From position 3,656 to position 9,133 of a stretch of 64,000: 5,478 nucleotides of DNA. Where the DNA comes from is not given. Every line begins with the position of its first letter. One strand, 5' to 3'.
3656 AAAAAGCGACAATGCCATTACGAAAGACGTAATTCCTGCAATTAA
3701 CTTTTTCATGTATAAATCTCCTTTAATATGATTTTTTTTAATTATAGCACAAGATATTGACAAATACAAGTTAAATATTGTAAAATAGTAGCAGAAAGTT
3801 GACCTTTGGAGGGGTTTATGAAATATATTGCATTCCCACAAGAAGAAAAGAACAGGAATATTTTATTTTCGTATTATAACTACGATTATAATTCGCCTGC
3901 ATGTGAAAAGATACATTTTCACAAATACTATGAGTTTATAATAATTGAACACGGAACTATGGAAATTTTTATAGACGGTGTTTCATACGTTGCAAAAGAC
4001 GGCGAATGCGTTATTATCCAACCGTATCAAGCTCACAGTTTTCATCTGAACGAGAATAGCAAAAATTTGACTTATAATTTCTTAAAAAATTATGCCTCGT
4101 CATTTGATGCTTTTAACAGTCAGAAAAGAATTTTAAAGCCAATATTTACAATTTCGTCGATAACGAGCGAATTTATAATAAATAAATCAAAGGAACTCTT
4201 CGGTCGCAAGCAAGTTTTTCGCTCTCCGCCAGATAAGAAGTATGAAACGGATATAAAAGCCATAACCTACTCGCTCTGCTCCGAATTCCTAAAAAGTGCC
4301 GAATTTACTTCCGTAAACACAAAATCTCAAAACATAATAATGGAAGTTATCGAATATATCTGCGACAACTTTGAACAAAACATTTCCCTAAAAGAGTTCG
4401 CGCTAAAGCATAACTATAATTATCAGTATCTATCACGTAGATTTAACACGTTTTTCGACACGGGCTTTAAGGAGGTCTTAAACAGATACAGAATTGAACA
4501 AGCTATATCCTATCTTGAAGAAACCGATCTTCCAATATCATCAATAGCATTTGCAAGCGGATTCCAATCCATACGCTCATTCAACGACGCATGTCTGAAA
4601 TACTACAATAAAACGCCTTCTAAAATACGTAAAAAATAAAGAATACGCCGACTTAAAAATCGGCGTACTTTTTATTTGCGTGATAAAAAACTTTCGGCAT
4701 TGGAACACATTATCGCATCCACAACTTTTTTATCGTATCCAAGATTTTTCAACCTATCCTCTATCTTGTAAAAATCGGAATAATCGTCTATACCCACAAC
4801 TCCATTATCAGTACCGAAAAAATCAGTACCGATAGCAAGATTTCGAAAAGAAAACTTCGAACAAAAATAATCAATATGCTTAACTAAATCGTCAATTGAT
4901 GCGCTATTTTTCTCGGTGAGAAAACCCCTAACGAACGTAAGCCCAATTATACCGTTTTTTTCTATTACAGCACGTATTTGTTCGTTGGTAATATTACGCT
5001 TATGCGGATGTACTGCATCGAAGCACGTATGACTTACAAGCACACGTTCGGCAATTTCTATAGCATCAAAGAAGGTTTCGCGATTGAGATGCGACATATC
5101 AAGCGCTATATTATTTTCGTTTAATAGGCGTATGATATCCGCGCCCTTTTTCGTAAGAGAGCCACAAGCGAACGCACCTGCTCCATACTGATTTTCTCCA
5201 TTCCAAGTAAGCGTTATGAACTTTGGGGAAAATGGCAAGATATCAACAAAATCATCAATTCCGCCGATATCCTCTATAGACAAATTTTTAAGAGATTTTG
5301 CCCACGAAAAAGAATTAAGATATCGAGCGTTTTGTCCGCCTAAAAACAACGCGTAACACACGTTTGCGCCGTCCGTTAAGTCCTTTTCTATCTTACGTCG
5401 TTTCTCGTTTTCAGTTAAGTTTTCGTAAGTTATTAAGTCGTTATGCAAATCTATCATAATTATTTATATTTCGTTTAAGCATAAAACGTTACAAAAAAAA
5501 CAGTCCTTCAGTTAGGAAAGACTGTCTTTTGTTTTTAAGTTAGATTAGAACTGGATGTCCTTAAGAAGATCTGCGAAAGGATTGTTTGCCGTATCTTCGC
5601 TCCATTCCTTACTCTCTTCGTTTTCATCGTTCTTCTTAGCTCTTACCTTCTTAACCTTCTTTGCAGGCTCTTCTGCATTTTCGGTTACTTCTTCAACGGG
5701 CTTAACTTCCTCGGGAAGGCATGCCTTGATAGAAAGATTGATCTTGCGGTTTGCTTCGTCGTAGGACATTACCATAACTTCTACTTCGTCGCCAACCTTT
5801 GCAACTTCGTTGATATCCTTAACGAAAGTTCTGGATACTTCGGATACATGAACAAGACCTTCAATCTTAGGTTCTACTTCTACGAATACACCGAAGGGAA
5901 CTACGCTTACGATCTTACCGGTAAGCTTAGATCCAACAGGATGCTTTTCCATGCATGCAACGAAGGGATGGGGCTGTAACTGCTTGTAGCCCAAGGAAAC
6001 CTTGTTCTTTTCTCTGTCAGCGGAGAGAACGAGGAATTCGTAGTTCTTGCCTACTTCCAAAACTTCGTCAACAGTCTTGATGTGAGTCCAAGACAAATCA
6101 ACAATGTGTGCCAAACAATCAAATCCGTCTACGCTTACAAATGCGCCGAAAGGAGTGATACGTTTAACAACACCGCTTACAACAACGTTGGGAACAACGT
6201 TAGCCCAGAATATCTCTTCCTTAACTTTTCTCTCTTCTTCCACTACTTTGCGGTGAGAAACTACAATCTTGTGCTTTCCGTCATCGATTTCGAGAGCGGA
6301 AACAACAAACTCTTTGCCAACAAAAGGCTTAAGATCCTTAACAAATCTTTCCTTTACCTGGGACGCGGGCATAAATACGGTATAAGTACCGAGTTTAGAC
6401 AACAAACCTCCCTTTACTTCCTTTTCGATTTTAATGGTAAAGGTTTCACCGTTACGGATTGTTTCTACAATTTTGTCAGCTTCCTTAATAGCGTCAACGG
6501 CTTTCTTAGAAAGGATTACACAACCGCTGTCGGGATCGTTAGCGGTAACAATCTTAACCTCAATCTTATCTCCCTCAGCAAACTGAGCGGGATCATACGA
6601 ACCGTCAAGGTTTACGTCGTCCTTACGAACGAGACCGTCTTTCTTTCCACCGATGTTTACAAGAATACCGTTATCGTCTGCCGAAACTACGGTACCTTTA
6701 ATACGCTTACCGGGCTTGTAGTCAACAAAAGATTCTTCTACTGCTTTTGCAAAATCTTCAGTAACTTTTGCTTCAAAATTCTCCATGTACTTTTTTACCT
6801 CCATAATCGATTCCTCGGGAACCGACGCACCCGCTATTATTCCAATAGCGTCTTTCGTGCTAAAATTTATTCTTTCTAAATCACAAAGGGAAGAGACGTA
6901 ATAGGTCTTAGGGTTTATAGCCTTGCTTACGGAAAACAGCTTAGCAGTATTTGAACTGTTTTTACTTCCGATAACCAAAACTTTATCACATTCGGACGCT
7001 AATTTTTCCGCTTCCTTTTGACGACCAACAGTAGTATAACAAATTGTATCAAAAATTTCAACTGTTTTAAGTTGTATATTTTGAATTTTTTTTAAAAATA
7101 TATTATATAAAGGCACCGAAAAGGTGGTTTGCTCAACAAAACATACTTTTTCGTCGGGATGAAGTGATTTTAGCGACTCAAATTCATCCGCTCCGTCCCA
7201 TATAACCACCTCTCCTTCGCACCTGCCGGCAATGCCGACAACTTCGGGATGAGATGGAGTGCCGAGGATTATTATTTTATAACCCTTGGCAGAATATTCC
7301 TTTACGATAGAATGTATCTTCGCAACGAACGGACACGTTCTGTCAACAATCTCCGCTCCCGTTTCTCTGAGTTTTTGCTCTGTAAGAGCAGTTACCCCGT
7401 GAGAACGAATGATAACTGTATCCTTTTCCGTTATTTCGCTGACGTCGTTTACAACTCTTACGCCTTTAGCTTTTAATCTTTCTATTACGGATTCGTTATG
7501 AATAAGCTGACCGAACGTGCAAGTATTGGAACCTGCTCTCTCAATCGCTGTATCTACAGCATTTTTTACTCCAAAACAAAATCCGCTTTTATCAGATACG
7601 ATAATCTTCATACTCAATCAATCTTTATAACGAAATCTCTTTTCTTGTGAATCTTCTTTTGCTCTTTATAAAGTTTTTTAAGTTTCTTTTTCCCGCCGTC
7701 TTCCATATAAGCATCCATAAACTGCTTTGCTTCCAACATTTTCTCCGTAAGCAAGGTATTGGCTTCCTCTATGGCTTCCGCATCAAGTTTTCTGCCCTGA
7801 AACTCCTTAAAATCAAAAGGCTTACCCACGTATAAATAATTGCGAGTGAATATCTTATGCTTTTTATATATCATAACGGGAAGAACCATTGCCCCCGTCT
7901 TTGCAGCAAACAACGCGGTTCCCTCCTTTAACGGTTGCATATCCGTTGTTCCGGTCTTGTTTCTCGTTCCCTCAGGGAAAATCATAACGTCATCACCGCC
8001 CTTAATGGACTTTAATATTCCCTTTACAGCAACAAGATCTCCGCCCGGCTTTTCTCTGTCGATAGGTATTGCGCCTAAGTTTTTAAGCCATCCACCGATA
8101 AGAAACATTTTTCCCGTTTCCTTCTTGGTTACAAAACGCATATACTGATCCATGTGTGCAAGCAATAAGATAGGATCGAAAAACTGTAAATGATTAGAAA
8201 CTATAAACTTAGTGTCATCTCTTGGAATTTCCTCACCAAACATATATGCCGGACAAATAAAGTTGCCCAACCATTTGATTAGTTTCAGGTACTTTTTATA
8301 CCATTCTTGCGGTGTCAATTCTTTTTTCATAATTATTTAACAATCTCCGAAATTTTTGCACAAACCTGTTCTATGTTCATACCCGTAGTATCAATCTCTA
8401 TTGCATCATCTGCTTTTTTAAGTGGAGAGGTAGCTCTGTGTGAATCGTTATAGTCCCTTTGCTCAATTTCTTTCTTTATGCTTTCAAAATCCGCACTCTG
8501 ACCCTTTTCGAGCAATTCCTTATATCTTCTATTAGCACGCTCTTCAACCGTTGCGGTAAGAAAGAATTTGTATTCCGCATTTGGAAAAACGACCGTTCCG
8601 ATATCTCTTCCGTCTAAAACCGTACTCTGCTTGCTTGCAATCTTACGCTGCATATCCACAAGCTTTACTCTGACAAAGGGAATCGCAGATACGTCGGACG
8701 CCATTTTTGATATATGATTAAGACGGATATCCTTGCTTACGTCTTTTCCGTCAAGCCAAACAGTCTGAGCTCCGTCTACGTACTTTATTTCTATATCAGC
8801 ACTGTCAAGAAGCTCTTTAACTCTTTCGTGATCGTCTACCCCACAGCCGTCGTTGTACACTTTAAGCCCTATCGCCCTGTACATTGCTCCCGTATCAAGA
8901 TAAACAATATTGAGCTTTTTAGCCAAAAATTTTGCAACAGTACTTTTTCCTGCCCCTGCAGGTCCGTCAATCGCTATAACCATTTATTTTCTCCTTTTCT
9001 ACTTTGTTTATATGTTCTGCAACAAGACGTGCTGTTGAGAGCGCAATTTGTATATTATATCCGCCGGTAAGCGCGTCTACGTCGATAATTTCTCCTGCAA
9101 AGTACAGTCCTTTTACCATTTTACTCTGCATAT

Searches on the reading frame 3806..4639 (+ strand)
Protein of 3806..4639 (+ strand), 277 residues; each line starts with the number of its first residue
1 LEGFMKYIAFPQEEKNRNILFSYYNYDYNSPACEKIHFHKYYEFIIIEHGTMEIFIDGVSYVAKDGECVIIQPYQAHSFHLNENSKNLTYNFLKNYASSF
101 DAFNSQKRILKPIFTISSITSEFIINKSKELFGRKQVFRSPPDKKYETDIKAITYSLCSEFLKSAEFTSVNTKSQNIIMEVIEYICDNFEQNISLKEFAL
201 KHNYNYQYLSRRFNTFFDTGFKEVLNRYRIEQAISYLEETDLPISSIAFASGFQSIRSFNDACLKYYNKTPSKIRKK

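Call 55: search_protein_families(library=pfam, proteins=[window:3806-4639:+], max_evalue=0.000001)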
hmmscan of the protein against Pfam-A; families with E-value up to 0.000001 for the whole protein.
window:3806-4639:+ (277 aa): 4 families
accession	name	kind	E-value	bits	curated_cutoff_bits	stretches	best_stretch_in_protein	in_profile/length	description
PF12833.13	HTH_18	-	8e-18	65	33.6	1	203-276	6-79/80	Helix-turn-helix domain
PF00165.29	HTH_AraC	-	2.5e-10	40.6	26.6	0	240-276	7-42/42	Bacterial regulatory helix-turn-helix proteins, AraC family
PF07883.17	Cupin_2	-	7.2e-08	32.5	27.2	1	35-84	12-61/70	Cupin domain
PF02311.25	AraC_binding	-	2.6e-07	30.9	21.1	1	22-91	5-72/135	AraC-like ligand binding domain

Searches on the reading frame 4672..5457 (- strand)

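Call 55: search_protein_families(library=pfam, proteins=[window:4672-5457:-], max_evalue=0.000001)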
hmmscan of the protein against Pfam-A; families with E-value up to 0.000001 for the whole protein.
window:4672-5457:- (261 aa): 1 family
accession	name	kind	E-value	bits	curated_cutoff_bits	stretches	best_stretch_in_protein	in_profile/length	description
PF01244.27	Peptidase_M19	-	1.2e-47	163.1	26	1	80-255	134-314/319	Membrane dipeptidase (Peptidase family M19)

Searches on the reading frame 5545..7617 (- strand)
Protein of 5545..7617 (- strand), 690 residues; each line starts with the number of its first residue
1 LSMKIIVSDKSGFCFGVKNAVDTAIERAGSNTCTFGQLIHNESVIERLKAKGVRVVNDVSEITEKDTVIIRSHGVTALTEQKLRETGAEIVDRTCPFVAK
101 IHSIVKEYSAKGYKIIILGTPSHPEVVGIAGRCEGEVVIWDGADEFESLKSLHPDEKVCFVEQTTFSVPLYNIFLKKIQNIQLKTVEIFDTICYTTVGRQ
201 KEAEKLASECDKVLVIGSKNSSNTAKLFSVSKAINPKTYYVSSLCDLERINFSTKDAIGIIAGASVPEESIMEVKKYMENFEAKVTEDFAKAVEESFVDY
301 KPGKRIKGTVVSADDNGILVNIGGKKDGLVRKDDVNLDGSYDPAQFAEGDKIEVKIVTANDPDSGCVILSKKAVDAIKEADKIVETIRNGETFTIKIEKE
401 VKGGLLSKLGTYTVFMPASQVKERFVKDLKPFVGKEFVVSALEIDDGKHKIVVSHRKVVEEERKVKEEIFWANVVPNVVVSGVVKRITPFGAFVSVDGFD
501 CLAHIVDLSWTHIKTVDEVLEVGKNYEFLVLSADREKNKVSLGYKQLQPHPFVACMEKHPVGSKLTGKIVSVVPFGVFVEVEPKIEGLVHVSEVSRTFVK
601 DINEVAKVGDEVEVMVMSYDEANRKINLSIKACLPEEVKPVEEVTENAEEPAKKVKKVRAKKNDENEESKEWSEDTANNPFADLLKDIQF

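Call 55: search_protein_families(library=pfam, proteins=[window:5545-7617:-], max_evalue=0.000001)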
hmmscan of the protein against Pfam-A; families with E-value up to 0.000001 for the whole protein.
window:5545-7617:- (690 aa): 3 families
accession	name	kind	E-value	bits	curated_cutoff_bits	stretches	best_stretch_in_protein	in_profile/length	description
PF02401.23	LYTB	-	5.1e-81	272.3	24.5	1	5-279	1-267/267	LytB protein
PF00575.29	S1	-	4.9e-41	139.4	22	2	558-631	1-74/74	S1 RNA binding domain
PF23459.1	S1_RRP5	-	9.7e-13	48.9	27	0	562-629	4-71/72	RRP5 S1 domain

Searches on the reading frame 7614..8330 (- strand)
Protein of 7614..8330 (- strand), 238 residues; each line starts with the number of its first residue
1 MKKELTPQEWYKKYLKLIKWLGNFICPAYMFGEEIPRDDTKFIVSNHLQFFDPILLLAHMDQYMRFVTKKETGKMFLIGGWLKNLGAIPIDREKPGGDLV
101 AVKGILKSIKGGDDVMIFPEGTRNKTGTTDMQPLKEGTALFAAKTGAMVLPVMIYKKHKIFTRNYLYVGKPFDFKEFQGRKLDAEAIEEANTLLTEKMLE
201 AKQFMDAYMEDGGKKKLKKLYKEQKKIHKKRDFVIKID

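Call 55: search_protein_families(library=pfam, proteins=[window:7614-8330:-], max_evalue=0.000001)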
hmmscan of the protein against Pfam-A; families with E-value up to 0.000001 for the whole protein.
window:7614-8330:- (238 aa): 1 family
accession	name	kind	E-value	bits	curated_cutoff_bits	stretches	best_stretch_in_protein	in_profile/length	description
PF01553.26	Acyltransferase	-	3.6e-19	69.3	23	1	33-154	8-131/132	Acyltransferase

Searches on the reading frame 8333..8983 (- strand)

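Call 55: search_protein_families(library=pfam, proteins=[window:8333-8983:-], max_evalue=0.000001)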
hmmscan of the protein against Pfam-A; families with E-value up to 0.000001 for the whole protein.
window:8333-8983:- (216 aa): 2 families
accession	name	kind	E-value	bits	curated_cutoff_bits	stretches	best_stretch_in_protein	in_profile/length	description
PF02224.24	Cytidylate_kin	-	1.9e-72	243.8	26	1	3-215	1-209/211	Cytidylate kinase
PF13189.12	Cytidylate_kin2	-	1.1e-08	35.9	28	1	2-177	1-147/176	Cytidylate kinase-like family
